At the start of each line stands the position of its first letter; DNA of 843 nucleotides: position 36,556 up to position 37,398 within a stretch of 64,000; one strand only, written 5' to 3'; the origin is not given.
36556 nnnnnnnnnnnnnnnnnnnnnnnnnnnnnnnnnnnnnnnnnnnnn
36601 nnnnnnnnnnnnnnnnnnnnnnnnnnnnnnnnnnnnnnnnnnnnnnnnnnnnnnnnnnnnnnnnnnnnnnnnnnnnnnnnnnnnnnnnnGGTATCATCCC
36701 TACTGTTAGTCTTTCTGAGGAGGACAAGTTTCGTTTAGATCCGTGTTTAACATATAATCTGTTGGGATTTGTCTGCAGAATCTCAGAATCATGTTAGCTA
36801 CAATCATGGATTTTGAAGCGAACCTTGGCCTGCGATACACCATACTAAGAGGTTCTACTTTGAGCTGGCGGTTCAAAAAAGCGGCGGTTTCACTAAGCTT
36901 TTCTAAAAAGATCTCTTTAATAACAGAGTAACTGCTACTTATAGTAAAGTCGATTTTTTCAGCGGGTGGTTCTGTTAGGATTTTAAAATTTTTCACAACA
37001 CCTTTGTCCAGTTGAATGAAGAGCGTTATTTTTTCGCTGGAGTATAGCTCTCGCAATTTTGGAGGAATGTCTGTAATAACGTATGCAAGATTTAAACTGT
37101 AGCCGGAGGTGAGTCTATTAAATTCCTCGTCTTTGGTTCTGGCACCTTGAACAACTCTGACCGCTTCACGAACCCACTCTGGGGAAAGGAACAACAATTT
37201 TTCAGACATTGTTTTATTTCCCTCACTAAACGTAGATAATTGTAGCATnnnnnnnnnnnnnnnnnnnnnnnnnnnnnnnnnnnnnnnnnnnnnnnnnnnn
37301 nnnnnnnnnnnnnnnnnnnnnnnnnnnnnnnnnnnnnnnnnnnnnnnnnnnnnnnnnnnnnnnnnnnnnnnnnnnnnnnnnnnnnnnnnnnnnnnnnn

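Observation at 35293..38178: Five-gene operon coupling a cysteine-synthase-like PLP enzyme to sulfur-relay proteins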

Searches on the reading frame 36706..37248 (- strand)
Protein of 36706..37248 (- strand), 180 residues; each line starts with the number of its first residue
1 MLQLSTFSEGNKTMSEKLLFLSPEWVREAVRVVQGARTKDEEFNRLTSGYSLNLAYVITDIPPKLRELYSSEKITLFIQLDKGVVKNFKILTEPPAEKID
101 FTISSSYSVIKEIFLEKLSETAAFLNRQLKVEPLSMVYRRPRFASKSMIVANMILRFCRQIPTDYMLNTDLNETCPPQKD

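Call 3: search_protein_families(library=pfam, proteins=[window:36706-37248:-], max_evalue=0.01)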
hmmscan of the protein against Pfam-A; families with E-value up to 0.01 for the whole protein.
window:36706-37248:- (180 aa): 1 family
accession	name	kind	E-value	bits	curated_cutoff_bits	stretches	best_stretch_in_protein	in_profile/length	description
PF02036.22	SCP2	-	2.4e-05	25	21.3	1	75-132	34-87/101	SCP-2 sterol transfer family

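Call 4: search_protein_families(library=ncbifam, proteins=[window:36706-37248:-], max_evalue=0.01)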
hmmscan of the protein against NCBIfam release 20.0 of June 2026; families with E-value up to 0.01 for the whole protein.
window:36706-37248:- (180 aa): 0 families

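Call 55: find_homologous_proteins(query=window:36706-37209:-, max_evalue=0.001)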
Query window:36706-37209:- (167 aa): 28 proteins with E <= 0.001 among 80 candidates.
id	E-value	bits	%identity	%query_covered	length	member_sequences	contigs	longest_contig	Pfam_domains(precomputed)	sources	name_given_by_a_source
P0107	9.2e-103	359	100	100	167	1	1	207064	PF02036.23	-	-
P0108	2.5e-81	289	81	99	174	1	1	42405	PF02036.23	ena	-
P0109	4.9e-80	285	81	96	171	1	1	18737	PF02036.23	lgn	-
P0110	1.4e-77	277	81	91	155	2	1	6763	-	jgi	-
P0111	9.2e-77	274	75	100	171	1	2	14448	PF02036.23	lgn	-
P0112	5.2e-76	272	76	100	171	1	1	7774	PF02036.23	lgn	-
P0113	5.5e-73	262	75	96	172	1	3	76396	PF02036.23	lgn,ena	-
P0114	2.6e-72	260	77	91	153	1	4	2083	PF02036.23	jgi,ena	-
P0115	1.1e-70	255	75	91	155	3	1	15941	PF02036.23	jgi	jgi:putative sterol carrier protein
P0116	6.8e-54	200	60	94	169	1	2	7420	-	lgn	-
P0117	1.5e-53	199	60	92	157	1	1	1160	PF02036.23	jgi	jgi:putative sterol carrier protein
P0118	1.1e-51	193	58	92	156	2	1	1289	PF02036.23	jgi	jgi:putative sterol carrier protein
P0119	2.0e-51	192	59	91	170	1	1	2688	PF02036.23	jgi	jgi:putative sterol carrier protein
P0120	4.7e-51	191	59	90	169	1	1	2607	PF02036.23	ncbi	-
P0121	2.2e-50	189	59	91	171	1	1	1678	PF02036.23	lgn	-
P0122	3.9e-50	188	58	91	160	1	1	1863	PF02036.23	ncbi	-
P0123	6.5e-50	187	56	94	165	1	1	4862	PF02036.23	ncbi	-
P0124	8.8e-50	187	54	94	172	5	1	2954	PF02036.23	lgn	-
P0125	1.5e-49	186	57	91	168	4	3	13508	PF02036.23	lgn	-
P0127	3.0e-49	185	57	91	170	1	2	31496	PF02036.23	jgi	-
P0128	6.0e-48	181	57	91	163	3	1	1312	PF02036.23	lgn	-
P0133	9.9e-38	148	60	71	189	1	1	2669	PF02036.23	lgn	-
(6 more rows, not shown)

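Call 64: predict_structure(alignment_id=A2)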
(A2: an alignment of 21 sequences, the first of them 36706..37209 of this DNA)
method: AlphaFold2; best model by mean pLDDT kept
length: 167 residues; sequences in the alignment: 21
mean_pLDDT: 83.5   pTM: 0.77
mean pLDDT of the five models: 83.5, 83.1, 82.9, 80.8, 78.8
residues with pLDDT >= 90: 82; 70-90: 62; 50-70: 11; < 50: 12
segments of 3 or more residues with pLDDT < 50: 156-167
pLDDT, mean of each block of 10 residues (from residue 1): 84 93 91 88 92 91 90 90 84 92 88 82 65 85 91 60 42
secondary structure, 60 per line:
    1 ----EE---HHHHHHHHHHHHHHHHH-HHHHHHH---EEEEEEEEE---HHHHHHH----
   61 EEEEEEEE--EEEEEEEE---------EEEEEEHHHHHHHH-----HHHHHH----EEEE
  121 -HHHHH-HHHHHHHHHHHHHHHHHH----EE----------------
elements in order: H10-26 H28-34 E38-46 H50-56 E61-68 E71-78 E88-93 H94-101 H107-112 E117-120 H122-126 H128-145

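Call 67: fold_search(model_id=the predicted structure, library=pdb)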
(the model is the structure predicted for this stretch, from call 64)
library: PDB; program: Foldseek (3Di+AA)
matches with E <= 10: 441; with E <= 0.001: 36
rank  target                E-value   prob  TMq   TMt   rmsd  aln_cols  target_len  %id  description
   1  1wfr_MODEL_1_A        5.9e-08  1.00  0.62  0.71   3.8       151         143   14  Solution structure of the conserved hypothetical protein TT1886, possibly sterol carrier protein, from Thermus (released 2004-11-26)
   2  2cx7_A                2.1e-07  1.00  0.63  0.79   3.1       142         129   14  Crystal structure of sterol carrier protein 2 (released 2005-12-28)
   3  2cx7_B                2.2e-06  1.00  0.60  0.74   3.3       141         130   16  Crystal structure of sterol carrier protein 2 (released 2005-12-28)
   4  4jgx_B                1.4e-05  1.00  0.50  0.62   4.7       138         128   12  The Structure of Sterol Carrier Protein 2 from the Yeast Yarrowia Lipolytica (released 2013-12-18)
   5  4uei_MODEL_1_A        2.6e-05  1.00  0.50  0.62   4.3       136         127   16  Solution structure of the sterol carrier protein domain 2 of Helicoverpa armigera (released 2015-12-30)
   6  8af3                  2.6e-05  1.00  0.39  0.51   6.1       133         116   15  Sterol carrier protein Artifical metalloenzyme incorporating Q111C mutation coupled to 2,2'-bipyridine (released 2023-08-16)
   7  2yhe_A                3.1e-05  1.00  0.39  0.12   6.2       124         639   12  Structure determination of the stereoselective inverting sec- alkylsulfatase Pisa1 from Pseudomonas sp. (released 2012-05-16)
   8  8af2_B                3.1e-05  1.00  0.41  0.54   7.1       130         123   19  Human Sterol Carrier Protein with unnatural amino acid 2,2'-bipyridine alanine incorporated at position 111 (released 2023-08-16)
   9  8af2_A                4.2e-05  1.00  0.46  0.59   5.5       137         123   17  Human Sterol Carrier Protein with unnatural amino acid 2,2'-bipyridine alanine incorporated at position 111 (released 2023-08-16)
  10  6z1x                  4.2e-05  1.00  0.41  0.54   5.8       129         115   19  Crystal structure of human steroid carrier protein SL (SCP-2L) mutant V83C (released 2021-03-03)
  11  2cg2                  4.8e-05  1.00  0.38  0.12   9.4       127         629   12  Crystal structure of SdsA1, an alkylsulfatase from Pseudomonas aeruginosa, in complex with sulfate (released 2006-04-26)
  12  1ikt                  5.1e-05  1.00  0.39  0.52   5.9       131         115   19  LIGANDED STEROL CARRIER PROTEIN TYPE 2 (SCP-2) LIKE DOMAIN OF HUMAN MULTIFUNCTIONAL ENZYME TYPE 2 (MFE-2) (released 2001-11-14)
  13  6z1w                  5.5e-05  1.00  0.39  0.52   5.9       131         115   20  Crystal structure of human steroid carrier protein SL (SCP-2L) mutant A100C (released 2021-03-03)
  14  2yhe_B                5.8e-05  1.00  0.37  0.11   6.2       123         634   14  Structure determination of the stereoselective inverting sec- alkylsulfatase Pisa1 from Pseudomonas sp. (released 2012-05-16)
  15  2cfu                  5.8e-05  1.00  0.38  0.12   9.5       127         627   12  Crystal structure of SdsA1, an alkylsulfatase from Pseudomonas aeruginosa, in complex with 1-decane-sulfonic-acid. (released 2006-04-26)
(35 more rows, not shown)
